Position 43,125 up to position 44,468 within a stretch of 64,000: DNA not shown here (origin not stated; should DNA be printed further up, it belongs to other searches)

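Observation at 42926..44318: Arsenosugar-type gene pair: AhpD-like protein plus ArsS-type radical SAM enzyme, without an adjacent arsM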

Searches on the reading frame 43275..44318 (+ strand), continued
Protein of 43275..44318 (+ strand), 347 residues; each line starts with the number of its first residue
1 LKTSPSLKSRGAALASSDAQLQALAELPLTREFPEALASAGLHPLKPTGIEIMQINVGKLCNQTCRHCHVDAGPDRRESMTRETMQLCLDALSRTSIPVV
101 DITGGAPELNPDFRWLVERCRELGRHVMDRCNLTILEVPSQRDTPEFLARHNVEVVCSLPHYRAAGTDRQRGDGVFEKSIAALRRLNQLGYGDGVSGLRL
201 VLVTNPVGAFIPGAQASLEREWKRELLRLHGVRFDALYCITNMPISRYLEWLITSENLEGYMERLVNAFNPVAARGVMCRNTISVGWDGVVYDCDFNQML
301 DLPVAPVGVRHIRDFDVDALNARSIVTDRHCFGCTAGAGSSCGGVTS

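Call 21: find_related_loci(query=A1, collection=genome_contigs, flank=10000)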
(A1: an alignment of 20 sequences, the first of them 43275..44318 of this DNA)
Query A1 (347 aa) in genome_contigs; peptide patterns used: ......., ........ (x = any residue, [..] = any of these).
600 stretches matched a pattern (row limit reached: there are more); 598 encode a relative of the query (tblastn E <= 1e-3); the best 80 are kept; 80 distinct loci.
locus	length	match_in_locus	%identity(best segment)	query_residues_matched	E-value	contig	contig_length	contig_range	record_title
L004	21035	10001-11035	75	2-346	7e-178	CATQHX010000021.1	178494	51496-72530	MAG: Vicinamibacterales bacterium isolate b531ce64-1057-46bd-a004-e227214a256a genome assembly, contig: contig_21, whole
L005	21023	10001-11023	75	6-346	1e-174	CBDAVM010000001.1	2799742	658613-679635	MAG: Vicinamibacterales bacterium isolate a7c2027e-4184-4f59-b936-189da53a1eb3 genome assembly, contig: contig_1, whole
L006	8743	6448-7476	71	5-347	1e-165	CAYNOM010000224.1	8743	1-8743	MAG TPA_asm: uncultured Polyangiales bacterium isolate SRP319275_co6_81 genome assembly, contig: NODE_4748_length_8743_c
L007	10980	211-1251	69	1-347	1e-164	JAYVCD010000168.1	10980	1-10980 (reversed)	MAG: Archangiaceae bacterium isolate GL30_UP_concoct_163 GL30_UP_concoct_163_167, whole genome shotgun sequence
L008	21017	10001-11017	69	6-347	1e-159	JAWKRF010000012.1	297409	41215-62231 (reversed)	MAG: Polyangiaceae bacterium isolate AC1.156 AC1.156.fa-12, whole genome shotgun sequence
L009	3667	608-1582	71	20-347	4e-165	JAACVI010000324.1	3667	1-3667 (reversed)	MAG: Myxococcales bacterium isolate CG_2015-01_69_45 CG_2015-01_curated_scaffold_21054, whole genome shotgun sequence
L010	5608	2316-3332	70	6-347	1e-160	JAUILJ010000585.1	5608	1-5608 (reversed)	MAG: Polyangia bacterium isolate Co_bin.42 NODE_82645_length_5608_cov_0.739464, whole genome shotgun sequence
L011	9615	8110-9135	69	6-347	3e-156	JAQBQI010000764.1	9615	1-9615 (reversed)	MAG: Myxococcaceae bacterium isolate RYN_369 scaffold_1146065, whole genome shotgun sequence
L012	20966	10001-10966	71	28-347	1e-149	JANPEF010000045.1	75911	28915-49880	MAG: Candidatus Eisenbacteria bacterium isolate VAR_78_metabat_282 VAR_78_k141_855632, whole genome shotgun sequence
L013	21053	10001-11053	62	1-347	3e-144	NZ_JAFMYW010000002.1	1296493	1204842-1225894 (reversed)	Fibrella forsythiae strain HMF5405 2, whole genome shotgun sequence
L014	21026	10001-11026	63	6-347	2e-144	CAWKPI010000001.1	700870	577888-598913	MAG: uncultured Nitrospiraceae bacterium isolate MFD03899.bin.2.136 genome assembly, contig: contig_13192, whole genome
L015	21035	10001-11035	63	4-347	3e-144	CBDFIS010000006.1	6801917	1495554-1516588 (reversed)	MAG: Bryobacterales bacterium isolate bc932d13-f3e1-476a-a82d-8314761e2f96 genome assembly, contig: contig_6, whole geno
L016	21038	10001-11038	62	6-347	6e-144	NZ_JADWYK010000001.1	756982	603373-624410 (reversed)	Hymenobacter guriensis strain BT594 NODE_1_length_756982_cov_34.157700, whole genome shotgun sequence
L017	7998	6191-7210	64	5-344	1e-143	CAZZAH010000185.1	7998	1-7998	MAG TPA_asm: uncultured bacterium isolate binchicken_co199_13 genome assembly, contig: NODE_6445_length_7998_cov_5.80423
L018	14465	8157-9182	63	5-347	1e-141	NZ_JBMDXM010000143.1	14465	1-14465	MAG: Longimicrobium sp. isolate FBaRs1_5 FBaRs1_contig143, whole genome shotgun sequence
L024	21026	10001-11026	61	6-347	2e-140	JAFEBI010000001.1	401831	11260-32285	MAG: Nitrospira sp. isolate KAN-bin2 Nitrospira-sp.-KAN-bin2__1__length-401831, whole genome shotgun sequence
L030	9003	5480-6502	64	2-345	1e-139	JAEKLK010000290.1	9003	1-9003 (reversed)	MAG: Betaproteobacteria bacterium isolate UL_67_12 UL_S35_scaffold_2186, whole genome shotgun sequence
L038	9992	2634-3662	61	6-346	2e-138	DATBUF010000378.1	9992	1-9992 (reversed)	MAG TPA_asm: Pontibacter sp. isolate SMAG_U7476 k141_94351, whole genome shotgun sequence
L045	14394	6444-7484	61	1-347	5e-137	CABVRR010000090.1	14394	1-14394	MAG: uncultured Nitrospira sp. isolate Nitrospira sp. RBC044 genome assembly, contig: MAG044_90, whole genome shotgun se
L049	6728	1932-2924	63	6-336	1e-136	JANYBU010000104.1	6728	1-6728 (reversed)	MAG: Nitrospira sp. isolate GL140_6_metabat_96_sub GL140_6_k141_1435496, whole genome shotgun sequence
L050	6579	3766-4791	62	6-347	1e-136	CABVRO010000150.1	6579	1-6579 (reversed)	MAG: uncultured Nitrospira sp. isolate Nitrospira sp. RBC085 genome assembly, contig: MAG085_150, whole genome shotgun s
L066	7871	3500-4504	64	14-347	1e-133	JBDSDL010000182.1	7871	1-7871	MAG: Nitrospiraceae bacterium isolate cluster1_bin.180 k127_12136703, whole genome shotgun sequence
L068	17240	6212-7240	58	6-347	7e-133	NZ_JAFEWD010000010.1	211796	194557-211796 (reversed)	Pedobacter sp. SYSU D00535 Scaffold9_1, whole genome shotgun sequence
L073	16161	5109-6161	59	2-344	1e-132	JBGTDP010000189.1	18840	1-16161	MAG: Thermosynechococcaceae cyanobacterium isolate JTS-RE146 k141_11068291, whole genome shotgun sequence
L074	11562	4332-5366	55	6-347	1e-132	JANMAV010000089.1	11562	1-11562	MAG: Ferruginibacter sp. isolate OTE_1_metabat_477 OTE_1_k141_3197258, whole genome shotgun sequence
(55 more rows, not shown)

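Call 24: search_protein_families(library=ncbifam, proteins=[L068:7194-7835:+, L045:4851-6038:+, L074:5487-6191:+, L066:2408-3085:-, L030:1943-3040:+, L050:924-1727:+, L049:2906-4105:+, L038:745-2136:-, L024:9576-9950:+, L024:19564-20691:+], max_evalue=0.00001)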
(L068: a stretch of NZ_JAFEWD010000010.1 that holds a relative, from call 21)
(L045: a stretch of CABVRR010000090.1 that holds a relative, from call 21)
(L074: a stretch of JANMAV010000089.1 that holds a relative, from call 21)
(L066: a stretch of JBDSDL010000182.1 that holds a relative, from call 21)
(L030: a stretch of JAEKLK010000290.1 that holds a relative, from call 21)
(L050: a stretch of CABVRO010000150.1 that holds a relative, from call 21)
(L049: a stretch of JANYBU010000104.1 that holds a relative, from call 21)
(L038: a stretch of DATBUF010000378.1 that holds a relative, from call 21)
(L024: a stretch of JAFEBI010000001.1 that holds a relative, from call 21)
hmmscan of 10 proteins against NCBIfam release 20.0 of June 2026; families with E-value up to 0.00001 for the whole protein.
L068:7194-7835:+ (213 aa): 2 families
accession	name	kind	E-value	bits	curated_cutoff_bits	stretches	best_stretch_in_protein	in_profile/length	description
TIGR04282.1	glyco_like_cofC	hypoth_equivalog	8.6e-60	201.8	134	1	22-204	1-189/189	TIGR04282 family arsenosugar biosynthesis glycosyltransferase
TIGR03552.1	F420_cofC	equivalog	2.4e-06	27.3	105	1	22-157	2-138/196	2-phospho-L-lactate guanylyltransferase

L045:4851-6038:+ (395 aa): 24 families
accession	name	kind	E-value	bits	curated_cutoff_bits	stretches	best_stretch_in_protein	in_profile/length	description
NF008823.0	PRK11873.1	subfamily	7e-69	232.3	263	1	4-222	5-232/272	arsenite methyltransferase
NF040538.1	methyl_ArsM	equivalog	4.7e-65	220.1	500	2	129-291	163-331/356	arsinothricin biosynthesis methyltransferase ArsM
NF038099.1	AsSugarArsM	exception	1.4e-47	162.5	400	1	8-232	4-232/321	arsenosugar biosynthesis arsenite methyltransferase ArsM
NF041537.1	ArsM_AhpD_UU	exception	2e-45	155.1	510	1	20-220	36-229/345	arsenite methyltransferase/AhpD domain selenoprotein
NF047649.1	MTase_UXPK_star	exception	6.3e-44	150.1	460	1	20-222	37-232/283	methyltransferase/UXPK-star double selenoprotein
NF041536.1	ArsM_DUF2284_UU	exception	8.5e-41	139.8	575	1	20-220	36-229/459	arsenite methyltransferase/DUF2284 domain selenoprotein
NF040539.1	AST_met_ArsM_2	exception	4.9e-23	82.3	240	1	63-222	58-214/262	putative arsinothricin biosynthesis methyltransferase ArsM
NF045667.1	MTase_DVU1556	equivalog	1.9e-20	73.2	155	1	58-214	19-161/213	DVU_1556 family methyltransferase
NF001240.0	PRK00216.1-1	equivalog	5.5e-17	61.6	378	1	57-173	59-170/251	bifunctional demethylmenaquinone methyltransferase/2-methoxy-6-polyprenyl-1,4-benzoquinol methylase UbiE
TIGR02752.1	MenG_heptapren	equivalog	1.4e-15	57.4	419.85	1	58-173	42-151/231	demethylmenaquinone methyltransferase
NF001243.0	PRK00216.1-4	equivalog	6.5e-15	55.1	235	1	58-172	44-152/237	demethylmenaquinone methyltransferase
TIGR02072.1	BioC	equivalog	9.9e-15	55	184.95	1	63-177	36-138/244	malonyl-ACP O-methyltransferase BioC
NF001244.0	PRK00216.1-5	equivalog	1.9e-13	50.3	216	1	61-183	48-165/236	bifunctional demethylmenaquinone methyltransferase/2-methoxy-6-polyprenyl-1,4-benzoquinol methylase UbiE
TIGR01934.1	MenG_MenH_UbiE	subfamily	1.9e-13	50.2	158.35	1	59-178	37-148/223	ubiquinone/menaquinone biosynthesis methyltransferase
NF052510.1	methyltran_MpqE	exception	1.5e-12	47.4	335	1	58-171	43-151/234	methyl-plastoquinone biosynthesis methyltransferase MpqE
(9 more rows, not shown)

L074:5487-6191:+ (234 aa): 10 families
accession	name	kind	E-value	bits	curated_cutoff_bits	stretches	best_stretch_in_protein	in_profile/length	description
TIGR04283.1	glyco_like_mftF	equivalog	6.2e-62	209.1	182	1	3-223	1-221/221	TIGR04283 family arsenosugar biosynthesis glycosyltransferase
NF041875.1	EPS_EpsD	equivalog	8.7e-14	51.6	370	1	3-96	1-99/325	exopolysaccharide biosynthesis glycosyltransferase EpsD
TIGR04182.1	glyco_TIGR04182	equivalog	2.9e-11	43.3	325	1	3-87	2-83/293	S-layer glycoprotein N-glycosyltransferase AglJ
TIGR03965.1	mycofact_glyco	equivalog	1.1e-10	41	280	1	2-97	75-175/467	mycofactocin biosynthesis glycosyltransferase MftF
NF010496.0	PRK13915.1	equivalog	9.7e-10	38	262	1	2-59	32-91/307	glucosyl-3-phosphoglycerate synthase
NF041391.1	DPhHxTase_Halo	equivalog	2e-09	36.8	375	1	9-106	3-98/213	dolichyl-phosphate hexose transferase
TIGR03937.1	PgaC_IcaA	equivalog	2.4e-09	36.7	422.3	1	2-87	46-136/407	poly-beta-1,6-N-acetyl-D-glucosamine synthase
NF007482.0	PRK10073.1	equivalog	4.6e-08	32.4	423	1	2-52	7-56/334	glycosyltransferase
NF058614.1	PPMAGASynPpgS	equivalog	4.2e-07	29.6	370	1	4-86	3-84/226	polyprenyl-phospho-N-acetylgalactosaminyl synthase PpgS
TIGR03469.1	HpnB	hypoth_equivalog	9.2e-07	28.2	379.25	1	2-55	45-98/386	hopene-associated glycosyltransferase HpnB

L066:2408-3085:- (225 aa): 0 families

L030:1943-3040:+ (365 aa): 179 families (the best 25 are shown)
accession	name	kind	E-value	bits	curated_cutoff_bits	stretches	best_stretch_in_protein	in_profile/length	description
TIGR02142.1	modC_ABC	equivalog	9.9e-129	429.6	285.05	1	5-357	2-352/353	molybdenum ABC transporter ATP-binding protein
NF008355.0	PRK11144.1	equivalog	2.7e-101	339.1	434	1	13-358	11-351/353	molybdenum ABC transporter ATP-binding protein ModC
NF040840.2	tungstate_WtpC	equivalog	4.5e-50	170.9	440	1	30-358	30-345/347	tungstate ABC transporter ATP-binding protein WtpC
TIGR01187.1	potA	subfamily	6e-44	150.4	355.6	1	31-349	1-314/325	polyamine ABC transporter ATP-binding protein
NF040933.2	ABC_arch_GlcV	equivalog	2.4e-41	141.8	450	1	30-300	36-301/357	glucose ABC transporter ATP-binding protein GlcV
TIGR00968.1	3a0106s01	subfamily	5.8e-41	140.6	342.75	1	18-222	18-218/237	sulfate ABC transporter ATP-binding protein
NF006987.0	PRK09452.1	equivalog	1.1e-39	136.2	482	1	27-329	44-339/378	spermidine/putrescine ABC transporter ATP-binding protein PotA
TIGR03265.1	PhnT2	equivalog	4.7e-39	134.6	457.7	1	14-350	18-342/353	putative 2-aminoethylphosphonate ABC transporter ATP-binding protein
NF043075.1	MMSYN1_0197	equivalog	5e-39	134.2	550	1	28-219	30-217/341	spermidine/putrescine ABC transporter ATP-binding protein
NF008653.0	PRK11650.1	subfamily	5.6e-38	130.9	432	1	19-218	23-218/357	sn-glycerol-3-phosphate ABC transporter ATP-binding protein UgpC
TIGR03258.1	PhnT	equivalog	8.6e-38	130.3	499.15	1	19-223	27-228/359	2-aminoethylphosphonate ABC transport system ATP-binding subunit PhnT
NF008105.0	PRK10851.1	equivalog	1.4e-36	125.9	502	1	10-217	12-219/362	sulfate/thiosulfate ABC transporter ATP-binding protein CysA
NF008233.0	PRK11000.1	equivalog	1.6e-36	125.9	568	1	26-218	29-217/369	maltose/maltodextrin ABC transporter ATP-binding protein MalK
TIGR04521.1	ECF_ATPase_2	equivalog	4.8e-34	117.7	330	1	18-224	23-234/279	energy-coupling factor transporter ATPase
TIGR01277.1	thiQ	equivalog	6.6e-34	117.4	245.05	1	9-213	7-207/213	thiamine ABC transporter ATP-binding protein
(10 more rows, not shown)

L050:924-1727:+ (267 aa): 218 families (the best 25 are shown)
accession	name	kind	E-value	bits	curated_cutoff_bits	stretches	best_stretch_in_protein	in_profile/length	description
NF005559.1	PRK07231.1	subfamily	2.7e-50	171.2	215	1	19-262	6-248/249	glucose 1-dehydrogenase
NF004791.0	PRK06138.1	equivalog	1.6e-48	165.2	312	1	17-263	5-251/252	SDR family oxidoreductase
NF009466.0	PRK12826.1-2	subfamily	3.1e-43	148.1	222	1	18-262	4-245/248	3-oxoacyl-ACP reductase FabG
TIGR01830.1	3oxo_ACP_reduc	equivalog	5.2e-43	147.5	297.75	1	20-262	1-239/239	3-oxoacyl-[acyl-carrier-protein] reductase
NF047420.2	EF_P_mod_YmfI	equivalog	2.2e-41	142.1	238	1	20-261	2-235/236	elongation factor P 5-aminopentanone reductase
NF004818.0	PRK06172.1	equivalog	3e-41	141.4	336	1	18-263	8-252/253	SDR family oxidoreductase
NF009384.0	PRK12743.1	equivalog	1.8e-39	135.5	264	1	16-263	5-249/258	SDR family oxidoreductase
NF006121.0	PRK08265.1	subfamily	1.9e-39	135.7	294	1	16-261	6-245/263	short chain dehydrogenase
NF006070.0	PRK08213.1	subfamily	2.3e-39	135.5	279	1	19-263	14-258/259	gluconate 5-dehydrogenase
NF004847.0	PRK06198.1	subfamily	2.4e-39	135.2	240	1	16-264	6-258/269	oxidoreductase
NF005309.0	PRK06841.1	subfamily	5.8e-39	134.1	286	1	17-260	15-251/255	GolD/DthD family dehydrogenase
NF052558.1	MBtsdlDhBudC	equivalog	8e-39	133.7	270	1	19-264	5-244/250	meso-2,3-butanediol dehydrogenase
NF005075.0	PRK06500.1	equivalog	8.3e-39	133.4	336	1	18-262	7-247/249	SDR family oxidoreductase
NF005067.0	PRK06484.1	equivalog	1.1e-38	133.1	713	1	18-265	274-515/524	short chain dehydrogenase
NF006693.0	PRK09242.1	equivalog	3e-38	131.5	328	1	19-263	12-255/258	SDR family oxidoreductase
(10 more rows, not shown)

L049:2906-4105:+ (399 aa): 2 families
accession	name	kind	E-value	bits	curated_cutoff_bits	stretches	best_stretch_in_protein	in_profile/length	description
NF033774.1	phos_trans_PitA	exception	4.1e-23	81.8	800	2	291-395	389-494/498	inorganic phosphate transporter PitA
NF053884.1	SulfPermCysPBac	equivalog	3.9e-22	78.6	400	2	284-393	205-310/354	sulfate permease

L038:745-2136:- (463 aa): 42 families (the best 25 are shown)
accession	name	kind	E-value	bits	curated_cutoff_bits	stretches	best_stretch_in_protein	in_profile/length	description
NF006915.0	PRK09406.1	equivalog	3.4e-183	609.7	730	1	1-454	1-457/457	NADP-dependent succinic semialdehyde dehydrogenase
NF042989.1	AldDh_AldH_Clos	equivalog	2.9e-159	530.7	800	1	1-452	1-456/458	aldehyde dehydrogenase AldH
NF010575.0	PRK13968.1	equivalog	4.5e-142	474.4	855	1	5-452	11-458/462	succinate-semialdehyde dehydrogenase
TIGR01780.1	SSADH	subfamily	2.9e-110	369.2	646.35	1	6-449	2-448/448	succinate-semialdehyde dehydrogenase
NF010000.0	PRK13473.1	subfamily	7.1e-105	351.4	615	1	4-451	20-470/475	aminobutyraldehyde dehydrogenase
TIGR01804.1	BADH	equivalog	5.3e-103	345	668.6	1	3-449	15-467/467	betaine-aldehyde dehydrogenase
TIGR02299.1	HpaE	equivalog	9.9e-99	331.1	638.35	1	4-454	19-477/488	5-carboxymethyl-2-hydroxymuconate semialdehyde dehydrogenase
NF040648.1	lactal_redase_Meth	equivalog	1.7e-98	330.7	650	1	3-451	13-460/463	lactaldehyde dehydrogenase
NF006916.0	PRK09407.1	equivalog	3e-98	329.7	521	1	3-451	36-490/526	succinic semialdehyde dehydrogenase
NF008415.0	PRK11241.1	equivalog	3.8e-96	322.7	828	1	3-452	28-479/482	NADP-dependent succinate-semialdehyde dehydrogenase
NF009725.0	PRK13252.1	equivalog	3.7e-95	319.2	593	1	3-454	24-480/488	betaine-aldehyde dehydrogenase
NF007497.0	PRK10090.1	equivalog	4e-92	309.5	500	1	3-452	24-476/480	aldehyde dehydrogenase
NF042993.1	AlphKGSA_gudD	equivalog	5.4e-89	299.1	770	1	3-452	21-479/481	alpha-ketoglutaric semialdehyde dehydrogenase GucD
NF040792.1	glyc_ald_dh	equivalog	2.1e-87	294.1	760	1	3-453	18-473/488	D-glyceraldehyde dehydrogenase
NF047626.1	SulfactDhSafD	equivalog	7.8e-83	279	700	1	4-451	4-452/454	sulfoacetaldehyde dehydrogenase SafD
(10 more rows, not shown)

L024:9576-9950:+ (124 aa): 8 families
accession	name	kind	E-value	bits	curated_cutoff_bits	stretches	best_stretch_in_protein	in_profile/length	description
NF033788.1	HTH_metalloreg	subfamily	7.1e-27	93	55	1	16-83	2-70/77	metalloregulator ArsR/SmtB family transcription factor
NF045707.1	Dbac_1936_reg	equivalog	1.8e-16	60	115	1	15-82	7-74/99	ArsR/SmtB-type metalloregulator TsoR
NF007528.0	PRK10141.1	subfamily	2.7e-15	56.2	97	1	18-87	9-79/117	metalloregulator ArsR/SmtB family transcription factor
NF040642.1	sulf_sens_BigR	equivalog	3.6e-15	55.8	155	1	13-82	8-77/95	sulfite-sensing transcriptional repressor BigR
NF033789.1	repress_SdpR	subfamily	1.6e-14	53.6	100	1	18-82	1-65/79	autorepressor SdpR family transcription factor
NF047906.1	CdPbTransRegCmtR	equivalog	1.7e-13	50.3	150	1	18-90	14-87/104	Cd(II)/Pb(II)-sensing metalloregulatory transcriptional regulator CmtR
NF041413.1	ArsR_Rv2640c_fam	equivalog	6.4e-13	49.1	155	1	14-90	31-110/118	Rv2640c family ArsR-like transcriptional regulator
NF053602.1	Phr_regulator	exception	3.8e-08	33.1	320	1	17-72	4-59/191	heat shock transcription regulator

L024:19564-20691:+ (375 aa): 3 families
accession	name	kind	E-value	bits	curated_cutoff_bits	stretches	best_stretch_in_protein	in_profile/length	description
TIGR01933.1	hflK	equivalog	1.3e-77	260.8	159.4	1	62-338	1-261/261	FtsH protease activity modulator HflK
NF008181.0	PRK10930.1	equivalog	7.9e-53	179.7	660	1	42-359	77-376/419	FtsH protease activity modulator HflK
TIGR01932.1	hflC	equivalog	1.7e-06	27.1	134.4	1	48-194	6-150/318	protease modulator HflC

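Call 25: search_protein_families(library=pfam, proteins=[L068:7194-7835:+, L045:4851-6038:+, L074:5487-6191:+, L066:2408-3085:-, L030:1943-3040:+, L050:924-1727:+, L049:2906-4105:+, L038:745-2136:-, L024:9576-9950:+, L024:19564-20691:+], max_evalue=0.00001)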
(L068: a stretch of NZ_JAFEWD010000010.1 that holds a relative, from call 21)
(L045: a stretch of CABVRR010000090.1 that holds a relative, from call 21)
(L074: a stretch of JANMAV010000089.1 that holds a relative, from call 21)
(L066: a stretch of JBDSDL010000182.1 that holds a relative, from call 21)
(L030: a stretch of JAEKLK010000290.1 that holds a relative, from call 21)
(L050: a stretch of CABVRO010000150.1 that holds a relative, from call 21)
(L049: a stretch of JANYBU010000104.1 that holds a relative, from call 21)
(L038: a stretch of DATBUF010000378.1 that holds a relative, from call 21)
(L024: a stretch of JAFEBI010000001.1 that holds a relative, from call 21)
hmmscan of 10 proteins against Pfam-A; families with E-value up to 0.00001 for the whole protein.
L068:7194-7835:+ (213 aa): 1 family
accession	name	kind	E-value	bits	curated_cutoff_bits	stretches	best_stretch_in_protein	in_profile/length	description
PF09837.15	DUF2064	-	1.4e-33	115.7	25.8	1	63-171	7-120/120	Uncharacterized protein conserved in bacteria (DUF2064)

L045:4851-6038:+ (395 aa): 8 families
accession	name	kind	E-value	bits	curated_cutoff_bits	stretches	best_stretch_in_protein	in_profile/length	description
PF13847.12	Methyltransf_31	-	1.6e-31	109.4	27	1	62-191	4-129/145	Methyltransferase domain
PF08241.18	Methyltransf_11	-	2.1e-19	70.4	21.2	1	66-170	1-94/95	Methyltransferase domain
PF13649.12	Methyltransf_25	-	6.3e-19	68.9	27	1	65-167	1-97/97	Methyltransferase domain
PF01209.24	Ubie_methyltran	-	4.2e-18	66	20.1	1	57-173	43-153/233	ubiE/COQ5 methyltransferase family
PF08242.18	Methyltransf_12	-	1.2e-11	45.6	30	1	66-169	1-98/98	Methyltransferase domain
PF13489.12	Methyltransf_23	-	5.2e-10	39.7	27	1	60-193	21-134/164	Methyltransferase domain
PF06325.19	PrmA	-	1.6e-07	31.5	22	1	58-178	158-265/296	Ribosomal protein L11 methyltransferase (PrmA)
PF01135.25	PCMT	-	3.9e-06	27.2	20.3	1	59-109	71-121/210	Protein-L-isoaspartate(D-aspartate) O-methyltransferase (PCMT)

L074:5487-6191:+ (234 aa): 2 families
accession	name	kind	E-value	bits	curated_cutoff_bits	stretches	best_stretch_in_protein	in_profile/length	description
PF00535.33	Glycos_transf_2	-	2.9e-22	79.8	23.3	1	4-121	1-126/168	Glycosyl transferase family 2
PF13641.12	Glyco_tranf_2_3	-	2.5e-06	28.1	27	1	3-105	3-116/230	Glycosyltransferase like family 2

L066:2408-3085:- (225 aa): 0 families

L030:1943-3040:+ (365 aa): 2 families
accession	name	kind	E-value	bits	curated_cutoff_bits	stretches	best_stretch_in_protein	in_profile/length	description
PF00005.33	ABC_tran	-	1.8e-28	100.3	25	1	18-163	3-137/137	ABC transporter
PF03459.23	TOBE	-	1.2e-13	51.5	22.3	1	297-357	2-62/64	TOBE domain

L050:924-1727:+ (267 aa): 4 families
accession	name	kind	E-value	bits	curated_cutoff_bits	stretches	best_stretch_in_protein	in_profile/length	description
PF13561.12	adh_short_C2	-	1.1e-48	166.3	27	1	26-261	5-235/236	Enoyl-(Acyl carrier protein) reductase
PF00106.31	adh_short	-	4.5e-39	134.4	26.6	1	19-204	2-187/195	short chain dehydrogenase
PF23441.1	SDR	-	1.3e-14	54.7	27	1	20-262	10-256/258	SDR-like rossmann domain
PF08659.16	KR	-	2.4e-10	41.1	22.6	1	21-179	4-162/180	KR domain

L049:2906-4105:+ (399 aa): 1 family
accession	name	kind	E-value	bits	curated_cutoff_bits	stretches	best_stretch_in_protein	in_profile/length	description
PF01384.25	PHO4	-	3e-68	230.8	33.7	1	40-388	1-350/350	Phosphate transporter family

L038:745-2136:- (463 aa): 1 family
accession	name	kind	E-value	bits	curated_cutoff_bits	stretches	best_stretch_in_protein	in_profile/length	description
PF00171.27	Aldedh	-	3e-146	488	23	1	3-451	9-461/461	Aldehyde dehydrogenase family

L024:9576-9950:+ (124 aa): 2 families
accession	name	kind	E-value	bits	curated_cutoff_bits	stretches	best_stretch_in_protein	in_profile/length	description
PF01022.26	HTH_5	-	3.1e-18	65.8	22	1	24-69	1-46/47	Bacterial regulatory protein, arsR family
PF12840.13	HTH_20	-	2.3e-11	43.9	27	1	22-69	1-49/51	Helix-turn-helix domain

L024:19564-20691:+ (375 aa): 1 family
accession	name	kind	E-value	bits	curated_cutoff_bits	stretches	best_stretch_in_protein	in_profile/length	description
PF01145.31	Band_7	-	4.8e-27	95.6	23.6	1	64-250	2-174/176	SPFH domain / Band 7 family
